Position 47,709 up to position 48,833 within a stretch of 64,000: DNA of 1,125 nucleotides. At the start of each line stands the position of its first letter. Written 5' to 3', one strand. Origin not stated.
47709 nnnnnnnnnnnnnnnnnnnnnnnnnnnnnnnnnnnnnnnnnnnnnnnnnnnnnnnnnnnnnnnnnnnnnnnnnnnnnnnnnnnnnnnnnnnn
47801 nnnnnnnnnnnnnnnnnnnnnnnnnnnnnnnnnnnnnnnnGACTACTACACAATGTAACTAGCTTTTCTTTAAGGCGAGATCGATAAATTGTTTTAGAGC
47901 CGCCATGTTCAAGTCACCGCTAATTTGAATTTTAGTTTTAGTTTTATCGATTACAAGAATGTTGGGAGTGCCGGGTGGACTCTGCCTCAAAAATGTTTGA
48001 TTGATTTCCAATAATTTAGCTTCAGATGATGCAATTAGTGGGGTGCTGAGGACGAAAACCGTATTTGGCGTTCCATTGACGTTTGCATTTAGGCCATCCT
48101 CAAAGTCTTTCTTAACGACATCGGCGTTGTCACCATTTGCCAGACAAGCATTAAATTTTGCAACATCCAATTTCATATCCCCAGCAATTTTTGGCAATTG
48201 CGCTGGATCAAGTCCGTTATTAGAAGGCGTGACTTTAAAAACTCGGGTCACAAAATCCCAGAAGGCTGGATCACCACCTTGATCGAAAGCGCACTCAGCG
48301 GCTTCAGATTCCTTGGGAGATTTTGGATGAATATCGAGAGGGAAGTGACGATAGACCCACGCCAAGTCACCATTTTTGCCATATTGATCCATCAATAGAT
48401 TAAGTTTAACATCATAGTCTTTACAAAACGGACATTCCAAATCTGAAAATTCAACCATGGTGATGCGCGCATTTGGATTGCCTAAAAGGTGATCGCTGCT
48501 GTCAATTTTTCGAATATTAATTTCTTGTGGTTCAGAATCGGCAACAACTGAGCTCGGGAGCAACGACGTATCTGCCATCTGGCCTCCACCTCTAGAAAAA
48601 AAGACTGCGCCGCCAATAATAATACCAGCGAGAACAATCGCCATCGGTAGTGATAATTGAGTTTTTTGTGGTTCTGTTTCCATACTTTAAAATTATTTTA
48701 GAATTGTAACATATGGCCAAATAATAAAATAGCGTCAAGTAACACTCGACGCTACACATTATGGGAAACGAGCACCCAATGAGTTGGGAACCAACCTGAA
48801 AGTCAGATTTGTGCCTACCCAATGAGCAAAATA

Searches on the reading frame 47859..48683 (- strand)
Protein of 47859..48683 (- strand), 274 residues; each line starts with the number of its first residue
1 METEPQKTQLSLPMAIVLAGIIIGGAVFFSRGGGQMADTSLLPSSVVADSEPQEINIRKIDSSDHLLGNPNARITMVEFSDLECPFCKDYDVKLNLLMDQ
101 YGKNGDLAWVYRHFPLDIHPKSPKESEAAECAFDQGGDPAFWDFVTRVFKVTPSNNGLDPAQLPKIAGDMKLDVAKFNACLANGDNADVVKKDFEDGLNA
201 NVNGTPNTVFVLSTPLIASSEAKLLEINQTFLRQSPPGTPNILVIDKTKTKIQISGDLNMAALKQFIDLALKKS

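Call 89: search_protein_families(library=pfam, proteins=[window:47859-48683:-], max_evalue=0.001)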
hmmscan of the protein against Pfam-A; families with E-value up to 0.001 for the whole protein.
window:47859-48683:- (274 aa): 3 families
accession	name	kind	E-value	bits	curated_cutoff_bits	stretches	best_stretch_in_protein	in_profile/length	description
PF13462.12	Thioredoxin_4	-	3.4e-21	76.6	23.2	1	63-209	4-143/165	Thioredoxin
PF01323.26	DSBA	-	1.1e-08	35.5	25.6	0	76-123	2-50/191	DSBA-like thioredoxin domain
PF13098.12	Thioredoxin_2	-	0.00049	20.9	27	0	71-211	4-82/104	Thioredoxin-like domain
